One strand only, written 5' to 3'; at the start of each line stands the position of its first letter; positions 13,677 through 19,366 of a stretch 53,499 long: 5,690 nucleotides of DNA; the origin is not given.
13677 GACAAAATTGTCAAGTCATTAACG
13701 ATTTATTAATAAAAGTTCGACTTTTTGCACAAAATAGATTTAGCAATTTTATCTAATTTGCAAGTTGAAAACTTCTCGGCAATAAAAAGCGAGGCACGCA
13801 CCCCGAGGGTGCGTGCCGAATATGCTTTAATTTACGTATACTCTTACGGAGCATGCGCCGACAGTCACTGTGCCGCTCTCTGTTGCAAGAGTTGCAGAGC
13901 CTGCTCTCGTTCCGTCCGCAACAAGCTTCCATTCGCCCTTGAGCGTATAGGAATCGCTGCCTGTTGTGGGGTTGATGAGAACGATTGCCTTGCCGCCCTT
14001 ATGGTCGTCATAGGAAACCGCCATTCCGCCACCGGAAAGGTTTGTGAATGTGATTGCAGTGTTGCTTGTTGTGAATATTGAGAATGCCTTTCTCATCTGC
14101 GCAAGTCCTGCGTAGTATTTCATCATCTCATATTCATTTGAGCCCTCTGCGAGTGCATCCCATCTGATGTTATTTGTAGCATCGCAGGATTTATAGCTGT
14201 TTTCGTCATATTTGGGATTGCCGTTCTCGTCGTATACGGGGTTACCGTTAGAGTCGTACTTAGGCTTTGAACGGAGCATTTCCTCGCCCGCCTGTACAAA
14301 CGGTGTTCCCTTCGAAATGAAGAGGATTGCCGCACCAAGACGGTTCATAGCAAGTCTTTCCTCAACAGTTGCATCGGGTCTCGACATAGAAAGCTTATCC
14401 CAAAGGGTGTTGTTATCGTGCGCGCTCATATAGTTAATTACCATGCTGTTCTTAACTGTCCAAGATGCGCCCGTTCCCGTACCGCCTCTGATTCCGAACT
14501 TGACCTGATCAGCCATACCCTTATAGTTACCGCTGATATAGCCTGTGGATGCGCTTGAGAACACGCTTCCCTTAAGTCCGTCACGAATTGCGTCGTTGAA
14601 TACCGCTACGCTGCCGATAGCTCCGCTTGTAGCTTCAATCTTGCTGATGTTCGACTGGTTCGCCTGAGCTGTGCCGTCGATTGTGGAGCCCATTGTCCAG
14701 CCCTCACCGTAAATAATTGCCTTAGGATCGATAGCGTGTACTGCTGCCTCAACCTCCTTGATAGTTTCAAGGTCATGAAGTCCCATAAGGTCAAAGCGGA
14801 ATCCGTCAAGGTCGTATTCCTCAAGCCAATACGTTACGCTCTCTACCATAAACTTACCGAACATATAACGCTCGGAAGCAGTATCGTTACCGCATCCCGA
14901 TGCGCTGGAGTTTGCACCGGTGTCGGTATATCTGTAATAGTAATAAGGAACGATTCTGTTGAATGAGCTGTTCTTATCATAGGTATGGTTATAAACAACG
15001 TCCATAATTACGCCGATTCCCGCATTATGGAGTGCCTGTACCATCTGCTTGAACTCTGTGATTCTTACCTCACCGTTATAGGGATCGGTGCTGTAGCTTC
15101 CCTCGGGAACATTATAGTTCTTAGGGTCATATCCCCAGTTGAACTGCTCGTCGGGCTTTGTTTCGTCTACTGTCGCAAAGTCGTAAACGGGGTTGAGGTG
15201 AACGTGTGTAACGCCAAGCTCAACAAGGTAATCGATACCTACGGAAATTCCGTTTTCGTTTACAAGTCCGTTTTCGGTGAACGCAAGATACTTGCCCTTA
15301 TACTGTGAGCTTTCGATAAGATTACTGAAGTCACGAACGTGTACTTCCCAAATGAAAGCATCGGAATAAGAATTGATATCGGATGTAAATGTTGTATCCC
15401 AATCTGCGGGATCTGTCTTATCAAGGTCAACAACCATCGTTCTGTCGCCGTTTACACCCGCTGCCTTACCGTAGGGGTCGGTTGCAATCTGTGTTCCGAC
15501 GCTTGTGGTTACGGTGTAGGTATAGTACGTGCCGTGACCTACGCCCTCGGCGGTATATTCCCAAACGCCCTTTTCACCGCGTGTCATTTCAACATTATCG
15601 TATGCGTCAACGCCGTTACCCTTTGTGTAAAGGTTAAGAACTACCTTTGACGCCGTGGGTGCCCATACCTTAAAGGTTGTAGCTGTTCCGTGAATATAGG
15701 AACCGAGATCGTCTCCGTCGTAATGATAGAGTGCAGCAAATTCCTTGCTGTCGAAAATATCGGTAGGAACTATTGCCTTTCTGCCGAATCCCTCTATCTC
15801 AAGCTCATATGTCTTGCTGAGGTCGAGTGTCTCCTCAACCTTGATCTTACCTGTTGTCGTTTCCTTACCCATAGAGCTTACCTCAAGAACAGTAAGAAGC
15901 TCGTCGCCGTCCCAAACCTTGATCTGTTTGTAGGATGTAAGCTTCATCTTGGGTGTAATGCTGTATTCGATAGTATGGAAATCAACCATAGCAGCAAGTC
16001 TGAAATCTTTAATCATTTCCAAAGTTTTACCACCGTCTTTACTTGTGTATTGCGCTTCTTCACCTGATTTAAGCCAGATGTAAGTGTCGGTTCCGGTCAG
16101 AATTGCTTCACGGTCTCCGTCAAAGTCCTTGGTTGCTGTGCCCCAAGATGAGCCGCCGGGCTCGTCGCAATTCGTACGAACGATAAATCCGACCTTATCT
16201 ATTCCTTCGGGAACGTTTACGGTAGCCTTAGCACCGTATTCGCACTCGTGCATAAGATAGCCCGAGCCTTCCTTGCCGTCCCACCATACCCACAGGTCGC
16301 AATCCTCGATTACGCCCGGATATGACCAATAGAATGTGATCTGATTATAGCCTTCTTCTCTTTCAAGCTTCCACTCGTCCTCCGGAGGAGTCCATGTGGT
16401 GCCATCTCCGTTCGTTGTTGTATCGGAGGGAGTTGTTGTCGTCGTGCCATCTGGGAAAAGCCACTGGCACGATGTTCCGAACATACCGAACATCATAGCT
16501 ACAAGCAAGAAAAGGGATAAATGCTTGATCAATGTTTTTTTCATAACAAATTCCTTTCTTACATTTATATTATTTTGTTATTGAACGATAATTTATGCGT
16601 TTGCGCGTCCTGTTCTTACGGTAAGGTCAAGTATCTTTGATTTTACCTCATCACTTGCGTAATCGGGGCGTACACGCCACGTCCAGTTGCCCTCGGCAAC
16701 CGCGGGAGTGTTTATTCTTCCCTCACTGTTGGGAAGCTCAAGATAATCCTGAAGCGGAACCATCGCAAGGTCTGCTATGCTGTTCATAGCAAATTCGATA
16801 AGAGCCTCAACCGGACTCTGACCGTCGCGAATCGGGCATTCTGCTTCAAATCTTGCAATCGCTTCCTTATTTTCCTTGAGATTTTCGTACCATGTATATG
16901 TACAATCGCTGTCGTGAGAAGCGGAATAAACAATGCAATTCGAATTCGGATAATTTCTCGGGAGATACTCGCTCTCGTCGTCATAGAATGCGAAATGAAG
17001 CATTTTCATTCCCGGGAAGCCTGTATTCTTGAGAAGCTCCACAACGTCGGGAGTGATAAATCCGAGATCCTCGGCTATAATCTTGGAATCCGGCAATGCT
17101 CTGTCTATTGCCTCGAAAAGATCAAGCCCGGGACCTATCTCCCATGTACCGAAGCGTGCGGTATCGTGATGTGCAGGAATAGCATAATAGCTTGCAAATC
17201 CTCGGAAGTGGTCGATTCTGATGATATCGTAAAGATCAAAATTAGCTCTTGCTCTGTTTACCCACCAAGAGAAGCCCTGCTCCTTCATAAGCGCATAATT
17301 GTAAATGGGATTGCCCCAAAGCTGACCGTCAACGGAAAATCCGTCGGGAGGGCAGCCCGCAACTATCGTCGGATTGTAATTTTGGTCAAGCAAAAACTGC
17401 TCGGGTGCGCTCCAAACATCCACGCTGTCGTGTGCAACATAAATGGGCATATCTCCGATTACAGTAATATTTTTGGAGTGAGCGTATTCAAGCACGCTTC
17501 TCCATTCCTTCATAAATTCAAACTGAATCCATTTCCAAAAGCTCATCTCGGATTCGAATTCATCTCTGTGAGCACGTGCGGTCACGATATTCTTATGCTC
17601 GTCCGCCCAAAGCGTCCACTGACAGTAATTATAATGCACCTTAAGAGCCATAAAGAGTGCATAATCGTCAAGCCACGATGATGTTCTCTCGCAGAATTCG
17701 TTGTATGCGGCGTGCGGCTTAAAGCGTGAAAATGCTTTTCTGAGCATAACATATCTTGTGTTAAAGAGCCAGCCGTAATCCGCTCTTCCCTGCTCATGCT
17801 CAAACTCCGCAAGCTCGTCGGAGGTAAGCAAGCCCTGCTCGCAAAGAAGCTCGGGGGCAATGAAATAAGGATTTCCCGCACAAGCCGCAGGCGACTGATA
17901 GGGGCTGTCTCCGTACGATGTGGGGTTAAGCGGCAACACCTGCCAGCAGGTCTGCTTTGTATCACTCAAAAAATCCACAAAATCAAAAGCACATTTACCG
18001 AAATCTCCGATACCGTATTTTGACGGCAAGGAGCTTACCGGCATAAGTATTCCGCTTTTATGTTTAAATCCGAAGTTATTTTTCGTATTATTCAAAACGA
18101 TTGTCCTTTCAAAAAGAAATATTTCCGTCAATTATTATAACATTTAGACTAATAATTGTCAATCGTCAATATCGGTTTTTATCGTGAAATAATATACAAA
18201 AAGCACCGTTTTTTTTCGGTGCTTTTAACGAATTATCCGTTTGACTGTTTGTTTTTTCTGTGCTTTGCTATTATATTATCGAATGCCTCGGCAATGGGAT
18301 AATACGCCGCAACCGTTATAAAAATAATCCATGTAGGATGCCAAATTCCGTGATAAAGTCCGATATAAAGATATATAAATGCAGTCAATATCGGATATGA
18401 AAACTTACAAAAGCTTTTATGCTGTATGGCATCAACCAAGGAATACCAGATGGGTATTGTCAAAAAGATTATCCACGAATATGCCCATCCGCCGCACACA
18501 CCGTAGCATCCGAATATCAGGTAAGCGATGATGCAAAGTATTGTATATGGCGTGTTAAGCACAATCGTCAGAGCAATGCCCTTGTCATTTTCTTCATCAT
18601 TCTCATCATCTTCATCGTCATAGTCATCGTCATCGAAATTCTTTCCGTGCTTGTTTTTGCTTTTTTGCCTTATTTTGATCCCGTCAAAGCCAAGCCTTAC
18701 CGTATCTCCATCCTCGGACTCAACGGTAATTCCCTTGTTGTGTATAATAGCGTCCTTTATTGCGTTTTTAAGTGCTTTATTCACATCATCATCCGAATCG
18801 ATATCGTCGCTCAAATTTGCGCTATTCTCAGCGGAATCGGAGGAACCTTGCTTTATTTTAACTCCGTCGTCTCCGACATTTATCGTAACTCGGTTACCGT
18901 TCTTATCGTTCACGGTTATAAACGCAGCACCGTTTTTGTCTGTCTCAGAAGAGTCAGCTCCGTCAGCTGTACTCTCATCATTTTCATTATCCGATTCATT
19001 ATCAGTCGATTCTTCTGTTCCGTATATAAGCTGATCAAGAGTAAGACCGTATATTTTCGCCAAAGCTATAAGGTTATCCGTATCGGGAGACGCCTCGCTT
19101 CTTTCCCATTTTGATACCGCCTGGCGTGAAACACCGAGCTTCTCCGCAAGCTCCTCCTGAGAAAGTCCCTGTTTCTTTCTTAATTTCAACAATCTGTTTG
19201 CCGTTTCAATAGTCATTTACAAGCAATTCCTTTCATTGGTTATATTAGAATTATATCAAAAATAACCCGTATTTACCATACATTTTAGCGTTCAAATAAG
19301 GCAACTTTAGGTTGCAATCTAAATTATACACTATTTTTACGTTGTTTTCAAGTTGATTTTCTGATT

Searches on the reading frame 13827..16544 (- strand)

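Call 7: search_protein_families(library=pfam, proteins=[window:13827-16544:-], max_evalue=0.01)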
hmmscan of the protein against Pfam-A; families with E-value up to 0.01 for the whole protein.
window:13827-16544:- (905 aa): 3 families
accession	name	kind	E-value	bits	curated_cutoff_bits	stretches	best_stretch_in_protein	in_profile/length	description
PF00128.31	Alpha-amylase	-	9.6e-17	61.8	22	1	431-532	19-103/446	Alpha amylase, catalytic domain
PF02922.24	CBM_48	-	8.3e-12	45.7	22.4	1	280-359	2-83/83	Carbohydrate-binding module 48 (Isoamylase N-terminal domain)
PF03714.20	PUD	-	1.4e-07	32.7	25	1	77-167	11-97/97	Bacterial pullanase-associated domain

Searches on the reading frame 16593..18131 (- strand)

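Call 7: search_protein_families(library=pfam, proteins=[window:16593-18131:-], max_evalue=0.01)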
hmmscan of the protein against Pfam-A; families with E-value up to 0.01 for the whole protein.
window:16593-18131:- (512 aa): 1 family
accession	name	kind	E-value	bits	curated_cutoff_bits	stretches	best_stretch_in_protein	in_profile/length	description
PF02446.23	Glyco_hydro_77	-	8.9e-160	533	25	1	30-489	1-461/465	4-alpha-glucanotransferase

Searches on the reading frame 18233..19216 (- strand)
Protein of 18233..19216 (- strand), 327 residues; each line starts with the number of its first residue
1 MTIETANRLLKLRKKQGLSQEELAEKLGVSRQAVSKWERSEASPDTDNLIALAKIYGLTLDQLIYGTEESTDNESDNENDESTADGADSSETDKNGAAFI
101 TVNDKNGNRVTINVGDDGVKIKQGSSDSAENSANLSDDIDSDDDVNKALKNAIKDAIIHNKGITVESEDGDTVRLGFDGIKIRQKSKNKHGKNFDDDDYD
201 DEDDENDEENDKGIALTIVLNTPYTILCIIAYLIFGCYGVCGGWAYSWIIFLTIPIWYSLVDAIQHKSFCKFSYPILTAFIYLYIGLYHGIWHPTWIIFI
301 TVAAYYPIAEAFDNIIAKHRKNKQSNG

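Call 7: search_protein_families(library=pfam, proteins=[window:18233-19216:-], max_evalue=0.01)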
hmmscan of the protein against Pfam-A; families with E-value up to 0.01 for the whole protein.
window:18233-19216:- (327 aa): 19 families
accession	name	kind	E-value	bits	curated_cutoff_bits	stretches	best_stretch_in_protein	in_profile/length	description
PF01381.28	HTH_3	-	5.3e-20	71.7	23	1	10-63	2-55/55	Helix-turn-helix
PF13560.12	HTH_31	-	3e-11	43.9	27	1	8-62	5-60/64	Helix-turn-helix domain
PF12844.13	HTH_19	-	1.2e-09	38.3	30.2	1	7-68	2-63/64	Helix-turn-helix domain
PF07022.19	Phage_CI_repr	-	2.4e-07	31.4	22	1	14-70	8-64/65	Bacteriophage CI repressor helix-turn-helix domain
PF13443.12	HTH_26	-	9.7e-07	29.4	22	1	8-64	1-58/63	Cro/C1-type HTH DNA-binding domain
PF04545.22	Sigma70_r4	-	1.5e-05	24.9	24.1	1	8-39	11-42/50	Sigma-70, region 4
PF08279.18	HTH_11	-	2.1e-05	24.7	25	1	10-36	6-34/55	HTH domain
PF13384.12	HTH_23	-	4.4e-05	23.6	24.6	1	10-37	11-37/50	Homeodomain-like domain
PF13518.12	HTH_28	-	0.00013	22.4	25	1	13-39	8-34/52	Helix-turn-helix domain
PF17762.8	HTH_ParB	-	0.00023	21.7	22.6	1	2-35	5-38/102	ParB HTH domain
PF15943.11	YdaS_toxin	-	0.00025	21.2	30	1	19-41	10-34/65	Bacterial toxin YdaS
PF13412.12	HTH_24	-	0.00072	19.5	21.9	1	12-35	12-35/48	Winged helix-turn-helix DNA-binding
PF12802.13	MarR_2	-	0.0031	18.1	27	1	16-36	18-39/61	MarR family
PF08281.18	Sigma70_r4_2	-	0.0033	17.5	25.7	1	9-36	18-45/54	Sigma-70, region 4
PF13545.12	HTH_Crp_2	-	0.0043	17.4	27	0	6-36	4-41/70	Crp-like helix-turn-helix domain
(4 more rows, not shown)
